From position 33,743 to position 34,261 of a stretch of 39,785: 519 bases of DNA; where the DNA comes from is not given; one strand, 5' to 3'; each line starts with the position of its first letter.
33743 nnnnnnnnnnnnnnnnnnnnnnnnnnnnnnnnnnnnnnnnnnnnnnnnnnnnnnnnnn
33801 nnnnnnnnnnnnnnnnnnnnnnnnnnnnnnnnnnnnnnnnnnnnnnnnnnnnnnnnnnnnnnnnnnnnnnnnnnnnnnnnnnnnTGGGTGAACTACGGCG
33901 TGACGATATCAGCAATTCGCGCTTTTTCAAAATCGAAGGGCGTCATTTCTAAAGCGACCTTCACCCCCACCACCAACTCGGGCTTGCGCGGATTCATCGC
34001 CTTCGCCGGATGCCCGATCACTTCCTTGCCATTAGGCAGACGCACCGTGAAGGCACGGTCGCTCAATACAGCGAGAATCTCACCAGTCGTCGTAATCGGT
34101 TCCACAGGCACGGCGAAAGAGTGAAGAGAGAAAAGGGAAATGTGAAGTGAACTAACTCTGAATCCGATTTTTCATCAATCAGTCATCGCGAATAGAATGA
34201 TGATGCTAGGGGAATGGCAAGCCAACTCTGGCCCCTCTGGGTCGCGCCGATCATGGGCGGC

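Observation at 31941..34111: selB is coupled to a divergent IF-1-like gene rather than to selA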

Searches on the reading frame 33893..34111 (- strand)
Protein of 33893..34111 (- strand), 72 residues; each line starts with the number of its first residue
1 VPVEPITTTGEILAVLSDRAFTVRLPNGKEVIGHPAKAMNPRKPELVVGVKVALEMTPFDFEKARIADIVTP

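Call 3: search_protein_families(library=pfam, proteins=[window:33893-34111:-], max_evalue=0.01)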
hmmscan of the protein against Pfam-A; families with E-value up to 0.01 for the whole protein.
window:33893-34111:- (72 aa): 1 family
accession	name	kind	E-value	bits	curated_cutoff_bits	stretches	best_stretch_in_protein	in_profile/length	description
PF01176.25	eIF-1a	-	1.3e-07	31.6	30.2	1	7-67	2-62/64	Translation initiation factor 1A / IF-1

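Call 4: search_protein_families(library=ncbifam, proteins=[window:33893-34111:-], max_evalue=0.01)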
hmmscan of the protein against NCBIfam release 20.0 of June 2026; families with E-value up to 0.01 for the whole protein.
window:33893-34111:- (72 aa): 1 family
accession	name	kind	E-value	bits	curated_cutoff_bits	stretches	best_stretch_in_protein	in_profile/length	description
TIGR00008.1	infA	equivalog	1.1e-09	38.2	61.15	1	6-66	5-65/69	translation initiation factor IF-1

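Call 6: find_homologous_proteins(query=window:33893-34111:-, max_evalue=0.001)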
Query window:33893-34111:- (72 aa): 50 proteins with E <= 0.001 among 50 candidates.
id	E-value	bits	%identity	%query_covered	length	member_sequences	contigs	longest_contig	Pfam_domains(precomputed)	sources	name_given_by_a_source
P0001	1.3e-38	147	99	100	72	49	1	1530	PF01176.26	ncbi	-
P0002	2.1e-36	140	96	97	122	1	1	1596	PF01176.26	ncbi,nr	ncbi:UNVERIFIED_CONTAM: hypothetical protein GTU68_064487 [Idotea baltica]|nr:hypothetical protein [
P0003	3.0e-35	136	96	97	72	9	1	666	PF01176.26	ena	-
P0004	6.0e-26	107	77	97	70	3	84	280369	PF01176.26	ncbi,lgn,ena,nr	ncbi:translation initiation factor IF-1 [Akkermansiaceae bacterium]|nr:translation initiation factor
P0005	8.1e-26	107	79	97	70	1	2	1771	PF01176.26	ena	-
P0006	1.2e-25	106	73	97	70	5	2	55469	PF01176.26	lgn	-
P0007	1.3e-25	106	73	97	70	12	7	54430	PF01176.26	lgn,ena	-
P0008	1.5e-25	106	73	97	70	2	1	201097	PF01176.26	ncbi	ncbi:MAG: translation initiation factor IF-1 [Verrucomicrobiaceae bacterium]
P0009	1.8e-25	105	74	96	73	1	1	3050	PF01176.26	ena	-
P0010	3.0e-25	105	76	97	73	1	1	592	PF01176.26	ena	-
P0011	4.2e-25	104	73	97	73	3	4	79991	PF01176.26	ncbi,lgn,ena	ncbi:MAG: translation initiation factor IF-1 [Akkermansiaceae bacterium]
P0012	4.6e-25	104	73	99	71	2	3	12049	PF01176.26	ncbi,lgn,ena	-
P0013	8.4e-25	103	70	97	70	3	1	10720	PF01176.26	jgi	-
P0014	1.4e-24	103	69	100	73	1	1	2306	PF01176.26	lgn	-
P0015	1.6e-24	102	69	97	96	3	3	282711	PF01176.26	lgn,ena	-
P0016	1.9e-24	102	70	97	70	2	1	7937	PF01176.26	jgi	-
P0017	1.9e-24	102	73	97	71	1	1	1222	PF01176.26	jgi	jgi:translation initiation factor IF-1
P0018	2.6e-24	102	74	97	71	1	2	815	PF01176.26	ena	-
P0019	4.2e-24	101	69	99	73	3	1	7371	PF01176.26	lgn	-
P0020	5.1e-24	101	70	97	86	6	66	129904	PF01176.26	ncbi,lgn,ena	-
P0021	7.2e-24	100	69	97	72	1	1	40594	PF01176.26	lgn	-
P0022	9.4e-24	100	72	99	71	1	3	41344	PF01176.26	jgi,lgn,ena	-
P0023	1.2e-23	100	71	97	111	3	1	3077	PF01176.26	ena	-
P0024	1.3e-23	100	69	100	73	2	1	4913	PF01176.26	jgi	-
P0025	1.6e-23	99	67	97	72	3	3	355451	PF01176.26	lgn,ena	-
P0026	1.8e-23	99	71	97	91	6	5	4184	PF01176.26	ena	-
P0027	2.3e-23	99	70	96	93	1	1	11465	PF01176.26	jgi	jgi:translation initiation factor IF-1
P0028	3.2e-23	98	69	97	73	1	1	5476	PF01176.26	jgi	jgi:translation initiation factor IF-1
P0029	3.7e-23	98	69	97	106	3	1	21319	PF01176.26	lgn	-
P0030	7.2e-23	97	71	97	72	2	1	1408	PF01176.26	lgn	-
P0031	1.4e-22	96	66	99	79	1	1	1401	PF01176.26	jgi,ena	-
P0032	1.4e-22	96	66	99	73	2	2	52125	PF01176.26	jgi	jgi:translation initiation factor IF-1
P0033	1.7e-22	96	66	97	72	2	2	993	PF01176.26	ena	-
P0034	2.3e-22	96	67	96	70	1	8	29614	PF01176.26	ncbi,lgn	ncbi:MAG: translation initiation factor IF-1 [Akkermansiaceae bacterium]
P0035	3.7e-22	95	68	99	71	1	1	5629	PF01176.26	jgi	-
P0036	5.0e-22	95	71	96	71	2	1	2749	PF01176.26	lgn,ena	-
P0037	2.0e-21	93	65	99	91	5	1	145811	PF01176.26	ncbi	ncbi:MAG: hypothetical protein ACPGJR_08720 [Akkermansiaceae bacterium]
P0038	7.4e-21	91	63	97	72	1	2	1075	PF01176.26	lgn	-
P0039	1.6e-20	90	67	97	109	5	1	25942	PF01176.26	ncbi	-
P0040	2.1e-20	89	64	97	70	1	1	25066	PF01176.26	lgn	-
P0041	2.9e-20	89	67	97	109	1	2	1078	PF01176.26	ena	-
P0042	1.4e-19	87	58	100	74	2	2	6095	PF01176.26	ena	-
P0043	1.5e-19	87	61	97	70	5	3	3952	PF01176.26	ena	-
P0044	2.8e-19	86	62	99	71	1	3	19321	PF01176.26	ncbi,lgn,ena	-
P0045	3.8e-19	85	60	97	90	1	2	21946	PF01176.26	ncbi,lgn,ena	-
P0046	1.2e-18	84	61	97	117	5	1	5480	PF01176.26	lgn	-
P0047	4.6e-17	79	60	97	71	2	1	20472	PF01176.26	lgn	-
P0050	6.0e-9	53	43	96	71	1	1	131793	PF01176.26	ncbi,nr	ncbi:MAG: translation initiation factor IF-1 [Verrucomicrobiota bacterium JB023]|nr:translation init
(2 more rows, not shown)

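Call 7: find_encoding_contigs(protein=P0004, flank=6000, max_places=3)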
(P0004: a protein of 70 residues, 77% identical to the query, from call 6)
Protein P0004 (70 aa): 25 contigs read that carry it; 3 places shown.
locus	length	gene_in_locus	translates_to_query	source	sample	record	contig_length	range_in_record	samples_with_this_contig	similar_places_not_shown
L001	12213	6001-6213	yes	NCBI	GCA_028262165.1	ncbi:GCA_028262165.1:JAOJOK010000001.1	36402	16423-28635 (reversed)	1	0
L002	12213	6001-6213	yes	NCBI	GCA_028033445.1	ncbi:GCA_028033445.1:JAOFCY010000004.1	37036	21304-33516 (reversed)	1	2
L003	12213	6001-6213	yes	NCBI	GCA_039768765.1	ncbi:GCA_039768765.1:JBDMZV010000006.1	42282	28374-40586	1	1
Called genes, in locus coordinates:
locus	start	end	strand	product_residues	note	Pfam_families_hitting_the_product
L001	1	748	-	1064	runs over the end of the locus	PF00657:Lipase_GDSL (faint), PF13472:Lipase_GDSL_2, PF23500:DUF7133, PF13473:Cupredoxin_1 (faint)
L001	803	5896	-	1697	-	PF00932:LTD, PF13287:Fn3_assoc, PF13290:CHB_HEX_C_1, PF08757:CotH, PF00932:LTD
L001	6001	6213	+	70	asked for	PF01176:eIF-1a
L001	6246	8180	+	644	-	PF00009:GTP_EFTU, PF25461:Beta-barrel_SelB, PF09107:WHD_3rd_SelB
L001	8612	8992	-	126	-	-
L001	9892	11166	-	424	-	PF01408:GFO_IDH_MocA, PF22725:GFO_IDH_MocA_C3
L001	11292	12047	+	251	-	PF01182:Glucosamine_iso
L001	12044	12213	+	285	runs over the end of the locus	PF02311:AraC_binding, PF12833:HTH_18, PF00165:HTH_AraC (weak)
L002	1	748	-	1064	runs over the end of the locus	PF00657:Lipase_GDSL (faint), PF13472:Lipase_GDSL_2, PF23500:DUF7133, PF13473:Cupredoxin_1 (faint)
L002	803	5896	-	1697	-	PF00932:LTD, PF13287:Fn3_assoc, PF13290:CHB_HEX_C_1, PF08757:CotH, PF00932:LTD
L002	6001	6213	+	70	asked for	PF01176:eIF-1a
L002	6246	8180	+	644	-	PF00009:GTP_EFTU, PF25461:Beta-barrel_SelB, PF09107:WHD_3rd_SelB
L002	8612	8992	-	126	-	-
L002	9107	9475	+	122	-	PF00520:Ion_trans (faint)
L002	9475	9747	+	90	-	PF00520:Ion_trans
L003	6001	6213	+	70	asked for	PF01176:eIF-1a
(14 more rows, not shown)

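Call 8: find_encoding_contigs(protein=P0025, flank=6000, max_places=2)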
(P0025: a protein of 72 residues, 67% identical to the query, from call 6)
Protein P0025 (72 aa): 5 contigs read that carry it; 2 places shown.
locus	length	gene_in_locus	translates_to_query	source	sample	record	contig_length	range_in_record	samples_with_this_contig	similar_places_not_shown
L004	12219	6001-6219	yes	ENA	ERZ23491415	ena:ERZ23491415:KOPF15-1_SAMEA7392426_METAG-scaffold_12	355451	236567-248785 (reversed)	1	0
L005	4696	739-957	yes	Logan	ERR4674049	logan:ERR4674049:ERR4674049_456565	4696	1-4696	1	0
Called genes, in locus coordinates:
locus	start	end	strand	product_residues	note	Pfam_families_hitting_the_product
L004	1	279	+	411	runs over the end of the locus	-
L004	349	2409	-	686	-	PF01578:Cytochrom_C_asm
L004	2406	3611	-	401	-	PF05140:ResB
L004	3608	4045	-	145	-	-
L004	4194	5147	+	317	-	PF02666:PS_Dcarbxylase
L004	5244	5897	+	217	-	PF14257:DUF4349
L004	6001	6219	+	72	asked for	PF01176:eIF-1a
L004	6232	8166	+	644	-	PF00009:GTP_EFTU, PF25461:Beta-barrel_SelB, PF09106:WHD_2nd_SelB (faint), PF09107:WHD_3rd_SelB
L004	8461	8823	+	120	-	PF13570:Beta-prop_ACSF4 (weak), PF13360:PQQ_2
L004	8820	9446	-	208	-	PF00849:PseudoU_synth_2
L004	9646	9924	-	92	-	-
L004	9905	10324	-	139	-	-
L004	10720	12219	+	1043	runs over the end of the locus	PF12704:MacB_PCD (faint), PF02687:FtsX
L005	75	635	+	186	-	PF14257:DUF4349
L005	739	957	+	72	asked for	PF01176:eIF-1a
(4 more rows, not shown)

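Call 9: find_encoding_contigs(protein=P0050, flank=6000, max_places=2)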
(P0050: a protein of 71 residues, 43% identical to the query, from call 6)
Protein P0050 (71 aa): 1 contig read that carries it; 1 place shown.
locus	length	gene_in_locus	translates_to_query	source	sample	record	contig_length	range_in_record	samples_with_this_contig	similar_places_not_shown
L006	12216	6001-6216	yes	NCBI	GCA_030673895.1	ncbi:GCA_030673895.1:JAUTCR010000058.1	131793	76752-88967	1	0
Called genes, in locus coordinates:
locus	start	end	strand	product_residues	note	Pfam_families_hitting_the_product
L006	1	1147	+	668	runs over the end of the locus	PF07584:BatA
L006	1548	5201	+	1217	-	-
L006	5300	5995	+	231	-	-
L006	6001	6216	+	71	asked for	PF01176:eIF-1a (weak)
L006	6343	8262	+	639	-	PF00009:GTP_EFTU, PF01926:MMR_HSR1 (weak), PF03144:GTP_EFTU_D2 (faint), PF25461:Beta-barrel_SelB, PF09106:WHD_2nd_SelB (weak), PF09107:WHD_3rd_SelB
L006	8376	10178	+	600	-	PF01566:Nramp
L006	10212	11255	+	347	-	PF01408:GFO_IDH_MocA, PF02894:GFO_IDH_MocA_C, PF22725:GFO_IDH_MocA_C3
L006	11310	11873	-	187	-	-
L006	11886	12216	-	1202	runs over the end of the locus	-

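Call 16: find_related_loci(query=A1, collection=genome_contigs, flank=6000)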
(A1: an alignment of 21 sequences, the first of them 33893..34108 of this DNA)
Query A1 (71 aa) in genome_contigs; peptide patterns used: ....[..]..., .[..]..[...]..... (x = any residue, [..] = any of these).
163 stretches matched a pattern; 74 encode a relative of the query (tblastn E <= 1e-3); 74 distinct loci.
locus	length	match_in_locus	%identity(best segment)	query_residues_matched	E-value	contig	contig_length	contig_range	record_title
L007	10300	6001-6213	100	1-71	1e-42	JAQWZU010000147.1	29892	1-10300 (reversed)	MAG: Akkermansiaceae bacterium isolate cluster3_bin.90 k119_597875, whole genome shotgun sequence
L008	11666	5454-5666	100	1-71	1e-42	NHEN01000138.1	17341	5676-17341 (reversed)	MAG: Verrucomicrobiaceae bacterium TMED86 25232, whole genome shotgun sequence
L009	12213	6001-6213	97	1-71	3e-41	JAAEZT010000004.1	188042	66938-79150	Bacterium isolate P03SWT0bin.3 NODE_9_length_188042_cov_7.79663, whole genome shotgun sequence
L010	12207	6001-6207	72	1-69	2e-31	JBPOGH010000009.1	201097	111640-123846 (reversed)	MAG: Verrucomicrobiaceae bacterium isolate MAG_18 MAG_18_9, whole genome shotgun sequence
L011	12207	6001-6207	77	1-69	2e-30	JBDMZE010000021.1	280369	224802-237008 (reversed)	MAG: Akkermansiaceae bacterium isolate SCSW1.bin.22 k97_198611, whole genome shotgun sequence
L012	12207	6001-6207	74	1-69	5e-30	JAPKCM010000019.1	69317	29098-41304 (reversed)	MAG: Akkermansiaceae bacterium isolate ANT-64 NODE_59_length_69317_cov_13.661301, whole genome shotgun sequence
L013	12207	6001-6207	74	1-69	8e-30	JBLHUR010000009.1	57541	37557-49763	MAG: Akkermansiaceae bacterium isolate 3300047666_60 Ga0491196_0000241, whole genome shotgun sequence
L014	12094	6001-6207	71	1-69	1e-29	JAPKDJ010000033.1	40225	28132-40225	MAG: Akkermansiaceae bacterium isolate ANT-87 NODE_432_length_40225_cov_17.693951, whole genome shotgun sequence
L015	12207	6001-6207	72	1-69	2e-29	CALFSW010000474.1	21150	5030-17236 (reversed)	MAG TPA_asm: uncultured Verrucomicrobiales bacterium isolate ERR2206764_bin.128_CONCOCT_v1.1_MAG genome assembly, contig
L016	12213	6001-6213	69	1-71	3e-29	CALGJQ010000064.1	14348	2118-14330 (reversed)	MAG: uncultured Verrucomicrobiales bacterium isolate H3_Bin_Bin_186_sub_1_1 genome assembly, contig: c_000002381419, who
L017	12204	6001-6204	72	1-68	2e-29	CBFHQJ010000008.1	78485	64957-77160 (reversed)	MAG: Akkermansiaceae bacterium isolate AGTU_79_bin_1_indstr genome assembly, contig: AGTU_79_bin_1_indstr_c8, whole geno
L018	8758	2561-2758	73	1-66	2e-29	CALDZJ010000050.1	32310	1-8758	MAG: uncultured Verrucomicrobiales bacterium isolate L3_Bin_Bin_159_1 genome assembly, contig: c_000001017548, whole gen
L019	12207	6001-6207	68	1-69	4e-29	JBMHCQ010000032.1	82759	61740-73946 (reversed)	MAG: Akkermansiaceae bacterium isolate xHP1_bin.484 c_000000000032, whole genome shotgun sequence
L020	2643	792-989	76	1-66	1e-28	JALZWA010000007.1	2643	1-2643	MAG: Akkermansiaceae bacterium isolate g3_MAG_00010 g3_MAG_00010_000000000007, whole genome shotgun sequence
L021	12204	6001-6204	69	1-68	4e-28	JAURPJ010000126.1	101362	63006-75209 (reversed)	MAG: Verrucomicrobiota bacterium isolate SFB_South_Co_22 k141_3786129, whole genome shotgun sequence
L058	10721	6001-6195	49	4-68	1e-14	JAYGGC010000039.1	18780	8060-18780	MAG: Roseibacillus sp. isolate OC6_4000m_MAG_189 OC6_4000m_contig_727813, whole genome shotgun sequence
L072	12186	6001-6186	48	4-65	5e-13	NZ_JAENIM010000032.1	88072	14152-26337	Persicirhabdus sediminis strain _KCTC 22039 774, whole genome shotgun sequence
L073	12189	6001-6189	49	4-65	7e-13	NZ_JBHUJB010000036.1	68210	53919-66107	Rubritalea tangerina strain KCTC 12907 GCM70020105_6, whole genome shotgun sequence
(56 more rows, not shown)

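Call 29: predict_structure(alignment_id=A1)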
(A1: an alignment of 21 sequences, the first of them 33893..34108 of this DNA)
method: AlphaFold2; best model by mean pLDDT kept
length: 71 residues; sequences in the alignment: 21
mean_pLDDT: 90.5   pTM: 0.76
mean pLDDT of the five models: 90.5, 89.8, 89.2, 88.5, 88.3
residues with pLDDT >= 90: 53; 70-90: 16; 50-70: 2; < 50: 0
segments of 3 or more residues with pLDDT < 50: none
pLDDT, mean of each block of 10 residues (from residue 1): 85 95 94 93 93 86 90 56
secondary structure, 60 per line:
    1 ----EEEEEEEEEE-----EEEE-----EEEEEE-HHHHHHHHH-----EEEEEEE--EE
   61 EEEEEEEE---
elements in order: E5-14 E20-23 E29-34 H36-44 E50-56 E59-68

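Call 30: search_protein_representatives(protein=window:33893-34108:-)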
Query: 71 residues. Proteins with E-value up to 0.001 (for the whole library): 435; up to 1e-10: 12; up to 1e-30: 1. The best 150 are listed.
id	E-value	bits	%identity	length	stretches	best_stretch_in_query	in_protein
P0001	2.3e-38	144.5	99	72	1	1-71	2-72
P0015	2.6e-24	100.1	68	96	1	1-69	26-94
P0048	1.9e-13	65.8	94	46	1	1-36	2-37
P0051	5.8e-13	64.3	70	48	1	23-68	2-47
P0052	3.3e-12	61.9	58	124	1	1-66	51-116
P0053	4.1e-12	61.6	60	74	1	3-67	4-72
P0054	5.8e-12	61.1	49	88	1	1-71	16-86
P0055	7.2e-12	60.8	56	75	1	1-66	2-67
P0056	1.2e-11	60.1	47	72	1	1-68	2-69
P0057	2.8e-11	58.9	59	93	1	3-66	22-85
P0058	3.2e-11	58.8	51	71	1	1-67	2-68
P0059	7.8e-11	57.6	47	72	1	4-71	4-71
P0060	1.1e-10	57.1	49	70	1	3-67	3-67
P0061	1.5e-10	56.6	54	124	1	3-67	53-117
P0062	1.6e-10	56.6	49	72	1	3-65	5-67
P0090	7.6e-08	48.1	50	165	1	5-66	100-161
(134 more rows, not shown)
